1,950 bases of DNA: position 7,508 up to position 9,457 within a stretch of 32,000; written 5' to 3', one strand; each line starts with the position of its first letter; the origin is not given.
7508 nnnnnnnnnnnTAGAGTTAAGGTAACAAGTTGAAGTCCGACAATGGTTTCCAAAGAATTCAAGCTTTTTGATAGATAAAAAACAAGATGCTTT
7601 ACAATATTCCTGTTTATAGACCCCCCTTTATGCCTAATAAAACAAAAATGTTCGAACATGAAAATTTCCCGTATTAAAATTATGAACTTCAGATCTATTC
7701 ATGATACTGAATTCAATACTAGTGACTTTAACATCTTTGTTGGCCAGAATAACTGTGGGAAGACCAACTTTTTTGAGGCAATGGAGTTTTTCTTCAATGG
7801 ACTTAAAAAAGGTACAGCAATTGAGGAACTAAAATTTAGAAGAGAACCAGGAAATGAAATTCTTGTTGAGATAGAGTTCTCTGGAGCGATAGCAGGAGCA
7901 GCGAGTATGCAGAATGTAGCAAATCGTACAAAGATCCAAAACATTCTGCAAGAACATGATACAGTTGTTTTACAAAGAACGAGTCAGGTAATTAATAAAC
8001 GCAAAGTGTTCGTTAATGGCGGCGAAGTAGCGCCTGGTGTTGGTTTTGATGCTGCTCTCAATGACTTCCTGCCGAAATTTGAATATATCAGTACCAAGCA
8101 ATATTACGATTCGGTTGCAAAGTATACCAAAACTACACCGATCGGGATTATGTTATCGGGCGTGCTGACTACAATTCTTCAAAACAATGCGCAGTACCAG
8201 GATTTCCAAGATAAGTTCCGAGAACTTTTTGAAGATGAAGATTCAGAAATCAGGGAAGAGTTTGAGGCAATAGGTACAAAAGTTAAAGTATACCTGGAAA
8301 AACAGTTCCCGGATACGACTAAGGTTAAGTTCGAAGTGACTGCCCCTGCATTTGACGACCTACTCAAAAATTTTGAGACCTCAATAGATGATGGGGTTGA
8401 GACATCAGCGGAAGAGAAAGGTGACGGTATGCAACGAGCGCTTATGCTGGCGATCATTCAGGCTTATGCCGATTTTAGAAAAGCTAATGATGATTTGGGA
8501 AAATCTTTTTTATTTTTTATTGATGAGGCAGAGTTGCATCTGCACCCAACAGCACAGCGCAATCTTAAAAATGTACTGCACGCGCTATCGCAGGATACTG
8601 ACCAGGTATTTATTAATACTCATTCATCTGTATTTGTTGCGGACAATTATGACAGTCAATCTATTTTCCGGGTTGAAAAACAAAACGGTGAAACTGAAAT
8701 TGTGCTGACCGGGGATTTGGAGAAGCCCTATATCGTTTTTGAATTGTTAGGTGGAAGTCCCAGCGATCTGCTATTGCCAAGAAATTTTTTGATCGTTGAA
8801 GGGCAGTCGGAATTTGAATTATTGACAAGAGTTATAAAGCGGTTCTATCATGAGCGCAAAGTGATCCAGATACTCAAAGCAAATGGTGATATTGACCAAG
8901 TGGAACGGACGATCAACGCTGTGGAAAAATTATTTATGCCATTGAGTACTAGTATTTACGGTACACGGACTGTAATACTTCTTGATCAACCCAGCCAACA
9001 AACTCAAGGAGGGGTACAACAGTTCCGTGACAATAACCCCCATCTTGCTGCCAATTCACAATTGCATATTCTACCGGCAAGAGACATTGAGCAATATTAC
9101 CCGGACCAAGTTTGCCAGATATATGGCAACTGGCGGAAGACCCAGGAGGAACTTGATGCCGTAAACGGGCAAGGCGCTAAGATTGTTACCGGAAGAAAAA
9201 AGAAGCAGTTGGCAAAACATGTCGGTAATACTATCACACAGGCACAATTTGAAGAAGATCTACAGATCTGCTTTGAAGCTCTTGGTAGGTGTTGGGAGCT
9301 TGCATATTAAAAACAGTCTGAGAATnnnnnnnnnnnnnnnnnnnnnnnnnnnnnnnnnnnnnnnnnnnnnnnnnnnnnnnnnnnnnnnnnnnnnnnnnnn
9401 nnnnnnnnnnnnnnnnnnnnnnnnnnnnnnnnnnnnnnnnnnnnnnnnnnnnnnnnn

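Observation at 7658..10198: OLD-family ATPase/Toprim nuclease paired with an uncharacterised PD-(D/E)xK protein: a candidate two-gene defence system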

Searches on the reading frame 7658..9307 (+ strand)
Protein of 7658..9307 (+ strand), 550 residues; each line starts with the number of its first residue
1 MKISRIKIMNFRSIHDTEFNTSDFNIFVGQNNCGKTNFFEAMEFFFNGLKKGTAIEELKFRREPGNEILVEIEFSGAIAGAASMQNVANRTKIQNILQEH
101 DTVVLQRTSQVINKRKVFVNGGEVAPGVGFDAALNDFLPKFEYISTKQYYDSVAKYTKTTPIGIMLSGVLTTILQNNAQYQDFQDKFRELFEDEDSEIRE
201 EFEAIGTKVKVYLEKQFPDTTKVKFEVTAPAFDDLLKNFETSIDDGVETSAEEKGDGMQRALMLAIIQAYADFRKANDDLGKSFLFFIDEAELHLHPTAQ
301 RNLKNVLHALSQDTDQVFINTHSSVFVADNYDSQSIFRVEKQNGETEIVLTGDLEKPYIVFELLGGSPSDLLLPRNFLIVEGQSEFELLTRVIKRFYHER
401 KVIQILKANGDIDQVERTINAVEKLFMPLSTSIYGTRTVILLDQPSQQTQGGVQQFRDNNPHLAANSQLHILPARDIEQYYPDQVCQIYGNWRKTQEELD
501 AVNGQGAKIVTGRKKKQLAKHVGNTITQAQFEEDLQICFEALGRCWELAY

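Call 3: search_protein_families(library=padloc, proteins=[window:7658-9307:+], max_evalue=0.01)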
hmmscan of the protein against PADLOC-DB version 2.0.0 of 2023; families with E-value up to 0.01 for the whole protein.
window:7658-9307:+ (550 aa): 134 families (the best 25 are shown)
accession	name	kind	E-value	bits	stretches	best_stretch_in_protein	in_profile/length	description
PDLC02358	Old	-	1.1e-60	204.1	1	1-399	2-409/578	Old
PDLC02979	AriA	-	2.5e-35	121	2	105-327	176-373/373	-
PDLC02915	ATPase-Toprim_I-B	-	9.2e-25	85.5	2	1-54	1-53/623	-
PDLC00067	GajA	-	7.9e-22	75.5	2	2-75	4-79/604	AAA ATPase domain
PDLC00070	GajA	-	1.5e-21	74.6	2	197-390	209-403/596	AAA ATPase domain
PDLC00066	GajA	-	2.2e-21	74.1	2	220-394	219-391/567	AAA ATPase domain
PDLC00086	GajA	-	8.4e-21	72.4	2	191-410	218-431/600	AAA ATPase domain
PDLC00075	GajA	-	1.5e-20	71.2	2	194-411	188-395/536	AAA ATPase domain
PDLC04135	mad3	-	3.6e-20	70.8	1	2-356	1-355/374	mads_3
PDLC00091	GajA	-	7.6e-20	69.3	2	179-401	189-418/627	AAA ATPase domain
PDLC02980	AriA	-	1e-19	69.6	1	24-327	1-303/304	-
PDLC00096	GajA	-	2.1e-19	67.7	2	183-395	194-407/630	AAA ATPase domain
PDLC00094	GajA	-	4.7e-19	66.3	2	249-393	266-411/569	AAA ATPase domain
PDLC04178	HEC-01A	-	5e-19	66.6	2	2-52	8-58/399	-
PDLC03878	NsnB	-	6.9e-19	66.8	1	3-325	2-279/345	-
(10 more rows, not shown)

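Call 4: search_protein_families(library=pfam, proteins=[window:7658-9307:+], max_evalue=0.1)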
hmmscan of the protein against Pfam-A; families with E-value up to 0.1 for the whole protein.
window:7658-9307:+ (550 aa): 7 families
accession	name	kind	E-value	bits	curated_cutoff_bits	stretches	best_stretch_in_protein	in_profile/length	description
PF13175.12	AAA_15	-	3.2e-33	116.3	32.1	2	110-327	185-374/374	AAA ATPase domain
PF13304.12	AAA_21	-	2.4e-17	64.4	27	2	177-327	175-303/304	AAA domain, putative AbiEii toxin, Type IV TA system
PF02463.25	SMC_N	-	3.2e-11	43.5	40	1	3-341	2-213/220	RecF/RecN/SMC N terminal domain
PF11398.14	DUF2813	-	1.2e-06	28.6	21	1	1-51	1-51/372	Protein of unknown function (DUF2813)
PF13476.12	AAA_23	-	2.6e-06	28.6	27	1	5-103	1-111/201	AAA domain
PF13514.12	AAA_27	-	0.0011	19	22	1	1-54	1-58/206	AAA domain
PF20469.4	OLD-like_TOPRIM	-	0.038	15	23.2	0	375-421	4-52/67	Overcoming lysogenization defect protein-like, TOPRIM domain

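Call 5: search_protein_families(library=ncbifam, proteins=[window:7658-9307:+], max_evalue=0.1)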
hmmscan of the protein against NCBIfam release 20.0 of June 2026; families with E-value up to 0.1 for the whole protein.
window:7658-9307:+ (550 aa): 9 families
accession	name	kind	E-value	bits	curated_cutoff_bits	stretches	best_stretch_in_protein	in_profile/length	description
NF038234.1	retron_eff_Eco8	equivalog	4e-20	72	250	2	1-74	1-74/679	retron Eco8 family effector endonuclease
NF047739.1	antiphage_MADS3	equivalog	1.3e-12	47.6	420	2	3-52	2-51/427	methylation-associated defense system AAA family ATPase MAD3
TIGR00611.2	recf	equivalog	1.1e-11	44.5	172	1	3-48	1-47/339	DNA replication/repair protein RecF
NF041760.1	PtuA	equivalog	3.2e-09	36.2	500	2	286-347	380-440/524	retron Ec78 anti-phage system effector ATPase PtuA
NF002244.0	PRK01156.1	equivalog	1.8e-06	26.3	847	1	1-75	1-74/895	DNA double-strand break repair ATPase Rad50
NF003034.1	PRK03918.1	equivalog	2.8e-05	22.3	700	1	1-76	1-79/878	DNA double-strand break repair ATPase Rad50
NF053563.1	Rkd4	equivalog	0.0014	16.8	860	1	2-47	2-48/747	arcadin-4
NF010680.0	PRK14079.1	equivalog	0.0033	16.5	386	1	1-59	1-60/349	recombination protein F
NF041034.1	Rad50_Sulf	equivalog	0.029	12.2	1000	1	1-108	1-107/872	DNA double-strand break repair ATPase Rad50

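Call 22: find_homologous_proteins(query=window:7658-9307:+)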
Query window:7658-9307:+ (550 aa): 1605 proteins with E <= 0.001 among 8000 candidates; the best 120 are listed.
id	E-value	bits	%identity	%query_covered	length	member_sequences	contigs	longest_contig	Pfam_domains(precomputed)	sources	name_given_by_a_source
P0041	0.0e+0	1232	100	100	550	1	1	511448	PF11398.15,PF13175.13,PF13476.13,PF02463.26,PF13304.13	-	-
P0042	2.5e-292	988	79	100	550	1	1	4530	PF11398.15,PF13175.13,PF02463.26,PF13304.13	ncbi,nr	ncbi:MAG: AAA family ATPase [Proteobacteria bacterium]|nr:AAA family ATPase [Pseudomonadota bacteriu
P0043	6.5e-291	984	80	100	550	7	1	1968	PF13175.13,PF02463.26,PF13304.13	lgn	-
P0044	1.0e-290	983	79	100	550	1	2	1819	PF13175.13,PF02463.26,PF13304.13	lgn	-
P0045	4.9e-290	981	79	100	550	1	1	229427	PF13175.13,PF13476.13,PF02463.26,PF13304.13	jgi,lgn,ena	-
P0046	7.7e-288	974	78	100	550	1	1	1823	PF11398.15,PF13175.13,PF13476.13,PF02463.26,PF13304.13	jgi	jgi:putative ATP-dependent endonuclease of the OLD family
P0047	7.9e-286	967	78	100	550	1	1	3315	PF13175.13,PF02463.26,PF13304.13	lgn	-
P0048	8.1e-286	967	77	100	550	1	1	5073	PF13175.13,PF13476.13,PF02463.26,PF13304.13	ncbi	-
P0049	1.6e-285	966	78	100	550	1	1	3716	PF11398.15,PF13175.13,PF02463.26,PF13304.13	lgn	-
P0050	2.6e-285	965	78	100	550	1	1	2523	PF11398.15,PF13175.13,PF02463.26,PF13304.13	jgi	jgi:putative ATP-dependent endonuclease of the OLD family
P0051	1.2e-284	963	78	100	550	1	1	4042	PF13175.13,PF02463.26,PF13304.13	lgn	-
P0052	1.1e-282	957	77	100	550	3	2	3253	PF11398.15,PF13175.13,PF02463.26,PF13304.13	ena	-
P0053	1.5e-282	956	79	100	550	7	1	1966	PF13175.13,PF02463.26,PF13304.13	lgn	-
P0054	5.5e-281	951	77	100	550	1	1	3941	PF11398.15,PF13175.13,PF13476.13,PF02463.26,PF13304.13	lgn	-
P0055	1.7e-280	949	77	100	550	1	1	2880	PF13175.13,PF02463.26,PF13304.13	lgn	-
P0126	2.1e-269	913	75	100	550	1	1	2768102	PF13175.13,PF02463.26,PF13304.13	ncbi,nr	ncbi:hypothetical protein FIC_01102 [Flavobacteriaceae bacterium 3519-10]|nr:hypothetical protein FI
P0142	3.3e-268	909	74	100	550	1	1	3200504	PF13175.13,PF02463.26,PF13304.13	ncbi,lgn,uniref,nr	ncbi:ATP-dependent nuclease [Nonlabens ulvanivorans]|uniref:ATP-dependent nuclease n=1 Tax=Nonlabens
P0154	3.4e-267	906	73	100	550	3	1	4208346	PF13175.13,PF02463.26,PF13304.13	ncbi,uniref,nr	ncbi:ATP-dependent endonuclease [Polaribacter sp. HaHaR_3_91]|uniref:ATP-dependent nuclease n=1 Tax=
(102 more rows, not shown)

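Call 25: find_encoding_contigs(protein=P0142, flank=4000, max_places=2)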
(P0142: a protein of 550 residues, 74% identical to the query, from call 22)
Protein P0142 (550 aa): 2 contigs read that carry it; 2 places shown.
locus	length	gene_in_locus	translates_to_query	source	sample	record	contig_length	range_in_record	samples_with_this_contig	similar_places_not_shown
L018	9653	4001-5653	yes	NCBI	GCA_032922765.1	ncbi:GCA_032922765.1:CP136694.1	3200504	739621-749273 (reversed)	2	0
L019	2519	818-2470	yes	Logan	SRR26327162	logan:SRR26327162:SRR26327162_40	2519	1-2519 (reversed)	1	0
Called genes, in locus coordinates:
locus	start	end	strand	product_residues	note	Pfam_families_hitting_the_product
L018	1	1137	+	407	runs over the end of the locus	PF00278:Orn_DAP_Arg_deC, PF02784:Orn_Arg_deC_N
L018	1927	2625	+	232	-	PF13308:YARHG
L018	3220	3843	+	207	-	-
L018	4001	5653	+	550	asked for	PF02463:SMC_N, PF13175:AAA_15, PF13304:AAA_21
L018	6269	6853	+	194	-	PF05257:CHAP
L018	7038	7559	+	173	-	-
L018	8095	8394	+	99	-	-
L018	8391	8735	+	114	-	-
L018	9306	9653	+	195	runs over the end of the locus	-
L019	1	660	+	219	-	?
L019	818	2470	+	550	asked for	PF02463:SMC_N, PF13175:AAA_15, PF13304:AAA_21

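Call 26: find_encoding_contigs(protein=P0154, flank=4000, max_places=2)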
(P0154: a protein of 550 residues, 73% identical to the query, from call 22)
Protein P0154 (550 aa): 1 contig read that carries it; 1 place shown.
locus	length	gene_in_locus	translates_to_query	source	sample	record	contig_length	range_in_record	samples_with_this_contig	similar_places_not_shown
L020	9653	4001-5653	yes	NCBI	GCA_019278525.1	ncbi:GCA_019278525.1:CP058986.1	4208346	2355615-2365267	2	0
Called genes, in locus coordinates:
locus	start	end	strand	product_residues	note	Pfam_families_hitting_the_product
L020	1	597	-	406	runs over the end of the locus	PF12704:MacB_PCD, PF02687:FtsX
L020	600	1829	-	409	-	PF12704:MacB_PCD, PF02687:FtsX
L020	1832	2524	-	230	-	PF00005:ABC_tran, PF13304:AAA_21 (faint), PF02463:SMC_N (weak)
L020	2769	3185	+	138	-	PF04134:DCC1-like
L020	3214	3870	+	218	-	PF00702:Hydrolase, PF03031:NIF (faint), PF13419:HAD_2, PF13242:Hydrolase_like (faint)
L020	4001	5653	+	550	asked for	PF02463:SMC_N, PF13175:AAA_15, PF13304:AAA_21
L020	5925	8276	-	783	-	PF02706:Wzz (weak), PF01656:CbiA (faint), PF13807:GNVR (weak), PF13614:AAA_31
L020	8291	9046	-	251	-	PF02563:Poly_export, PF10531:SLBB, PF22461:SLBB_2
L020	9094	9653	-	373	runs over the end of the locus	PF00953:Glycos_transf_4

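Call 27: find_encoding_contigs(protein=P0045, flank=4000, max_places=2)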
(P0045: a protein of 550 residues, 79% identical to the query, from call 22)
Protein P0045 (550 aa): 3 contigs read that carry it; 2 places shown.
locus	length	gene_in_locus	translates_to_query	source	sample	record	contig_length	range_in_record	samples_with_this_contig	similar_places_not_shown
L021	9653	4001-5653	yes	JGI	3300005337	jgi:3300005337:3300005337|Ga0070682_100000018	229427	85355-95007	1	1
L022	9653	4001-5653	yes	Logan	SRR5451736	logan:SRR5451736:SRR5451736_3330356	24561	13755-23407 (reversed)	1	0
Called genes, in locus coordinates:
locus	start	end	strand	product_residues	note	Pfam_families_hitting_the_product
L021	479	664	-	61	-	-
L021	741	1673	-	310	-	-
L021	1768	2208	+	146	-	-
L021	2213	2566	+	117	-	-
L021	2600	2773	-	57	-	-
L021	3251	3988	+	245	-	-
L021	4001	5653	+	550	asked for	PF02463:SMC_N, PF13175:AAA_15, PF13476:AAA_23, PF13304:AAA_21, PF13175:AAA_15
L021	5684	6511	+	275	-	-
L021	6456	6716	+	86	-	-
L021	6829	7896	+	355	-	-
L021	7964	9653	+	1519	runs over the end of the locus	PF21941:SMEK_N, PF00004:AAA (faint)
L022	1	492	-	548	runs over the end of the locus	?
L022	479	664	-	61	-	-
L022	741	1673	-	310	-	-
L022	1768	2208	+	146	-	-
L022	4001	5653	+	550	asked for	PF02463:SMC_N, PF13175:AAA_15, PF13476:AAA_23, PF13304:AAA_21, PF13175:AAA_15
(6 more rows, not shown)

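Call 28: find_encoding_contigs(protein=P0126, flank=4000, max_places=2)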
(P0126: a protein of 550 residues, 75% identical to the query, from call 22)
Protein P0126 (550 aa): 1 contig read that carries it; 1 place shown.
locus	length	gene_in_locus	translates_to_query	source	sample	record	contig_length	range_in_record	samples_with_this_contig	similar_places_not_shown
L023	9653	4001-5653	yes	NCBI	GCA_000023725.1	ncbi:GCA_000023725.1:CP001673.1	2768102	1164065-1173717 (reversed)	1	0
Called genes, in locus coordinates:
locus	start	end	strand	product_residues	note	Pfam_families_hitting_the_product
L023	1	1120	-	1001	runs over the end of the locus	PF13715:CarbopepD_reg_2 (weak), PF07715:Plug, PF00593:TonB_dep_Rec_b-barrel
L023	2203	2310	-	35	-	-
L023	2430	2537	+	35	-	-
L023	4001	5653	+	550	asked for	PF02463:SMC_N, PF13175:AAA_15, PF13304:AAA_21, PF13175:AAA_15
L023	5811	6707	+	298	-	PF18864:AbiTii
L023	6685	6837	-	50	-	-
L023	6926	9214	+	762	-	PF04471:Mrr_cat (weak), PF20720:nSTAND3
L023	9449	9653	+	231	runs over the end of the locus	PF01844:HNH (faint)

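Call 30: find_related_loci(query=window:7658-9307:+, collection=metagenome_contigs, flank=3500)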
Query window:7658-9307:+ (550 aa) in metagenome_contigs; peptide patterns used: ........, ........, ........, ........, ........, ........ (x = any residue, [..] = any of these).
302 stretches matched a pattern; 160 encode a relative of the query (tblastn E <= 1e-3); the best 80 are kept; 80 distinct loci.
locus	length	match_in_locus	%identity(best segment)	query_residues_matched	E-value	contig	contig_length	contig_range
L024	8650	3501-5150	79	1-550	0e+0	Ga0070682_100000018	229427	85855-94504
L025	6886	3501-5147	77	1-550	0e+0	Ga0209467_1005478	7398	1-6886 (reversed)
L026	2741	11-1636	74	1-550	0e+0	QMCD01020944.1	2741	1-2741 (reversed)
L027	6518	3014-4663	74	1-550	0e+0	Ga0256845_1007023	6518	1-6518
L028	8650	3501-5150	73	1-550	0e+0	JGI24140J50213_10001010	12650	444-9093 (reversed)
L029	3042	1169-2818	74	1-550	0e+0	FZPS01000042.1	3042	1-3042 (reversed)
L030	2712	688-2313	73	1-550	0e+0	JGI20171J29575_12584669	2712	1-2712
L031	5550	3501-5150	73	1-550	0e+0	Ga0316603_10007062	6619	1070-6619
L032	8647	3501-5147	75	1-549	0e+0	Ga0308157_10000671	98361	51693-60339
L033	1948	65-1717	72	1-550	0e+0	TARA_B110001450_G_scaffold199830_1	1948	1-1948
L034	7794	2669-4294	73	1-550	0e+0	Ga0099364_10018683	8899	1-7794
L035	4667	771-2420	73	1-550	0e+0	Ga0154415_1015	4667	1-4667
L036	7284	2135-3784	74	1-550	0e+0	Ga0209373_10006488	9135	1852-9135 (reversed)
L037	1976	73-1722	73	1-550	0e+0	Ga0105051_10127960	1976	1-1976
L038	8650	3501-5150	73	1-550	0e+0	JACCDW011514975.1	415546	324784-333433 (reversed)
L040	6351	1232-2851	73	3-550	0e+0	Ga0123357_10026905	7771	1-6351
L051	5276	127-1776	72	1-550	0e+0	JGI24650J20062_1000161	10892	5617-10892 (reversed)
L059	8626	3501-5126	69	1-550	0e+0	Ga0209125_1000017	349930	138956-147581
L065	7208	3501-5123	68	1-549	0e+0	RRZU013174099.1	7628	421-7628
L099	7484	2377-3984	47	1-550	5e-165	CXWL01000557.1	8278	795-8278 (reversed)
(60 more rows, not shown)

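Call 34: search_solved_structures(query=window:7658-9307:+, max_evalue=0.001, show_alignments=3)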
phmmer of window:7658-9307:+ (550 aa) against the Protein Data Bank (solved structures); distinct sequences matched with E-value up to 0.001: 6.
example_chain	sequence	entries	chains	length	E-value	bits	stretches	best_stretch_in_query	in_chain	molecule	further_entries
6p74_A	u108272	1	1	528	5e-09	38.8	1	173-342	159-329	Putative ATP-dependent endonuclease of the OLD family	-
8wy4_A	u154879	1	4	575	2.9e-07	33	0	1-47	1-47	Endonuclease GajA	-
8jq9_B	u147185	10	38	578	2.9e-07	33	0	1-47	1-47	Endonuclease GajA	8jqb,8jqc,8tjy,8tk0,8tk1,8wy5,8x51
8j4t_A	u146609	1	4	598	3.2e-07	32.9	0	1-47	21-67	Endonuclease GajA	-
8sm3_A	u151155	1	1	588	7.8e-07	31.6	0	2-47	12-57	Endonuclease GajA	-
8u7i_A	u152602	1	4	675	1.2e-06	31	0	2-47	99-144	Endonuclease GajA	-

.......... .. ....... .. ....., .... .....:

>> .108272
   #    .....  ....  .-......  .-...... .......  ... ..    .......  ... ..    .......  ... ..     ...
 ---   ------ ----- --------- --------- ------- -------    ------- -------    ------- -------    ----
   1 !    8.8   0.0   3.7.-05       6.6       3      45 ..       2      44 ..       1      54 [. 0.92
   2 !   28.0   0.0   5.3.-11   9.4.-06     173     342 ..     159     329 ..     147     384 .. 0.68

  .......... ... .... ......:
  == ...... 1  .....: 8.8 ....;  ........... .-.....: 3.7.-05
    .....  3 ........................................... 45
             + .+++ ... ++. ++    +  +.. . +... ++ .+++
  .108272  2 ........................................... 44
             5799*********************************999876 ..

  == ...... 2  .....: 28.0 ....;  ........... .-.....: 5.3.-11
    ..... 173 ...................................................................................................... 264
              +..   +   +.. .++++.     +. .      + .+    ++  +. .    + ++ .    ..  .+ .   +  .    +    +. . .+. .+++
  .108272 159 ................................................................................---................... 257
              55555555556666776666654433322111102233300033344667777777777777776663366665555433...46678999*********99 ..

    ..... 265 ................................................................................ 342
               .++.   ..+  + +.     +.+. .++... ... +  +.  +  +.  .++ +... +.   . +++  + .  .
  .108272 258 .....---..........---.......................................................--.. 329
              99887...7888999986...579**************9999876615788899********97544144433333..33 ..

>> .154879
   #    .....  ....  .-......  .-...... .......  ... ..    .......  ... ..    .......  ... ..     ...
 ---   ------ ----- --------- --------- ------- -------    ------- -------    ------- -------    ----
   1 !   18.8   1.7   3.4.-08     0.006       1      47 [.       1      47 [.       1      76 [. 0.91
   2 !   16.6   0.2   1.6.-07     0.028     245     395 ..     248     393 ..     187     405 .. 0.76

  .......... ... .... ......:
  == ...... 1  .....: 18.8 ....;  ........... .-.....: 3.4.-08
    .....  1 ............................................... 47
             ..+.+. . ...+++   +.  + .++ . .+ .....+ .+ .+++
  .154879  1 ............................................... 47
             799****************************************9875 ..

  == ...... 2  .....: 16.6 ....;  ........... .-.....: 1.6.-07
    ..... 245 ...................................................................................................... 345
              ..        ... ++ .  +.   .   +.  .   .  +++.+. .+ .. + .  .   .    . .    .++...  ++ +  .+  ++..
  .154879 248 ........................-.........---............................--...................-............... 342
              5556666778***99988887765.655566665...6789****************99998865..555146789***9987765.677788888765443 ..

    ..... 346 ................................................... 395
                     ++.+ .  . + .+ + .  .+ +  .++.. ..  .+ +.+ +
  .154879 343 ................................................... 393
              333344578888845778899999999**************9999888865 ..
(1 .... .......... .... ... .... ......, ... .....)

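Call 51: search_protein_families(library=pfam, proteins=[L021:5684-6508:+, L021:3251-3985:+, L059:5151-7073:+, L051:1789-2940:+, L099:4003-5193:+, L036:3766-5187:+, L040:2870-4108:+], max_evalue=0.01)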
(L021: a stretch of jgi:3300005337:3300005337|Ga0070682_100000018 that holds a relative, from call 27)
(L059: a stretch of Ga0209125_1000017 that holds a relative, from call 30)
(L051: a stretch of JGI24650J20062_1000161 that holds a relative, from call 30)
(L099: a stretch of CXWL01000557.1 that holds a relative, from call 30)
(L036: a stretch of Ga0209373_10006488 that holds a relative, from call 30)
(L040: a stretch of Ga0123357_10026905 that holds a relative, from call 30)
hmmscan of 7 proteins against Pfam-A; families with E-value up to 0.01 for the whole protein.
L021:5684-6508:+ (275 aa): 0 families

L021:3251-3985:+ (245 aa): 0 families

L059:5151-7073:+ (641 aa): 4 families
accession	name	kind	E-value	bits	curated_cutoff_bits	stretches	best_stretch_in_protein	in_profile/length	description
PF01555.25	N6_N4_Mtase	-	4.8e-42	144.8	26.7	1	83-367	1-216/221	DNA methylase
PF03602.21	Cons_hypoth95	-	0.00018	21.6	24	1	63-128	94-167/182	Conserved hypothetical protein 95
PF02086.21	MethyltransfD12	-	0.0029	17.8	22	0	35-99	131-195/253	D12 class N6 adenine-specific DNA methyltransferase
PF03975.18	CheD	-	0.005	17.4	25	0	292-375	1-76/108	CheD chemotactic sensory transduction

L051:1789-2940:+ (384 aa): 14 families
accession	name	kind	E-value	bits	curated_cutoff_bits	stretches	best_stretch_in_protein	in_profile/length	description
PF13304.12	AAA_21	-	7.6e-20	72.6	27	2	201-281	225-304/304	AAA domain, putative AbiEii toxin, Type IV TA system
PF13175.12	AAA_15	-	1.5e-13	51.6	32.1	2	56-280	197-374/374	AAA ATPase domain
PF00005.33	ABC_tran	-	1.4e-06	29.4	25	1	20-110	11-94/137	ABC transporter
PF20720.3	nSTAND3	-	0.00016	21.9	27.2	1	22-65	19-61/155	Novel STAND NTPase 3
PF02463.25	SMC_N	-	0.00041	20.3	40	1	16-40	20-44/220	RecF/RecN/SMC N terminal domain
PF01637.24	ATPase_2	-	0.00065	20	33.2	1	18-157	18-110/225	ATPase domain predominantly from Archaea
PF13401.12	AAA_22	-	0.0007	20.4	27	0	24-100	9-70/130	AAA domain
PF03193.22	RsgA_GTPase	-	0.0007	19.9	30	1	18-42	104-128/174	RsgA GTPase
PF13604.12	AAA_30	-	0.00083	19.6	27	1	21-57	19-55/191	AAA domain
PF13555.12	AAA_29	-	0.0014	18.8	27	1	20-37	22-39/61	P-loop containing region of AAA domain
PF06414.18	Zeta_toxin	-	0.0016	18.4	22.3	1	23-84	19-76/199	Zeta toxin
PF13191.12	AAA_16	-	0.0032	18.4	32.6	1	24-67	28-64/167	AAA ATPase domain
PF00448.28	SRP54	-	0.0047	17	22.7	1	22-55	3-36/196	SRP54-type protein, GTPase domain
PF13173.12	AAA_14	-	0.0067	16.9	27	0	21-57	3-40/129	AAA domain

L099:4003-5193:+ (397 aa): 1 family
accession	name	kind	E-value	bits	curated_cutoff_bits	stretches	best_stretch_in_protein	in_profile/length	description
PF13289.12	SIR2_2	-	7.9e-06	26.5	24.5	1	159-349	4-124/141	SIR2-like domain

L036:3766-5187:+ (474 aa): 2 families
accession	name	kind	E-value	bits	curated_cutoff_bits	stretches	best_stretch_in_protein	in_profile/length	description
PF13749.12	HATPase_c_4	-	4.9e-16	59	26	1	319-404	3-89/89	Putative ATP-dependent DNA helicase recG C-terminal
PF04326.19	SLFN_AlbA_2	-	1.3e-12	48.7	25.3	1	33-149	1-117/118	Schlafen, AlbA_2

L040:2870-4108:+ (413 aa): 4 families
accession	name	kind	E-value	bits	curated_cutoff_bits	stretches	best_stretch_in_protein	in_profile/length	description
PF01170.24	UPF0020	-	6.6e-15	55.8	22.3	1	105-167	9-65/197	RMKL-like, methyltransferase domain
PF01555.25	N6_N4_Mtase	-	2.2e-13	51.1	26.7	2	283-405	1-77/221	DNA methylase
PF02086.21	MethyltransfD12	-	0.0043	17.3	22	1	116-293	12-186/253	D12 class N6 adenine-specific DNA methyltransferase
PF08241.18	Methyltransf_11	-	0.006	17.6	21.2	0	334-357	71-94/95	Methyltransferase domain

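Call 63: find_encoding_contigs(protein=P0042, flank=4000, max_places=2)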
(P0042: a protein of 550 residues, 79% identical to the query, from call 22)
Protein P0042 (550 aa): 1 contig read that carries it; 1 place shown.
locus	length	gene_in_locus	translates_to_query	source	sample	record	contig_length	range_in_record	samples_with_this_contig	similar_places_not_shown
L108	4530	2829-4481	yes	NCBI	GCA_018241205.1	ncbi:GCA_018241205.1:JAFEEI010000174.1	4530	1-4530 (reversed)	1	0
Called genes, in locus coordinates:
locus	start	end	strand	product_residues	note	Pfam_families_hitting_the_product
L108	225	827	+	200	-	-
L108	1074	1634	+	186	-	-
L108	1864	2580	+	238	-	-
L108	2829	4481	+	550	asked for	PF02463:SMC_N, PF11398:DUF2813 (faint), PF13175:AAA_15, PF13304:AAA_21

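Call 64: find_encoding_contigs(protein=P0048, flank=4000, max_places=2)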
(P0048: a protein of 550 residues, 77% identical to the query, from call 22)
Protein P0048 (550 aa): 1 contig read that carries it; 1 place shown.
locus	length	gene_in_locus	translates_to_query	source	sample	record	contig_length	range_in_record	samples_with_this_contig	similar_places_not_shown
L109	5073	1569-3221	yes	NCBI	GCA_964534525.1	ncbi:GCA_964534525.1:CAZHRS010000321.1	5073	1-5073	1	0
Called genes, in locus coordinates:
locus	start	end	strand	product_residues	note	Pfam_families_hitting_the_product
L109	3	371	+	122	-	?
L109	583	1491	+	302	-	PF13620:CarboxypepD_reg, PF13715:CarbopepD_reg_2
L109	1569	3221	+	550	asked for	PF02463:SMC_N, PF13175:AAA_15, PF13476:AAA_23 (weak), PF13304:AAA_21, PF13175:AAA_15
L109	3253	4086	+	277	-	-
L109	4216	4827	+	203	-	-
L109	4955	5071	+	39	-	?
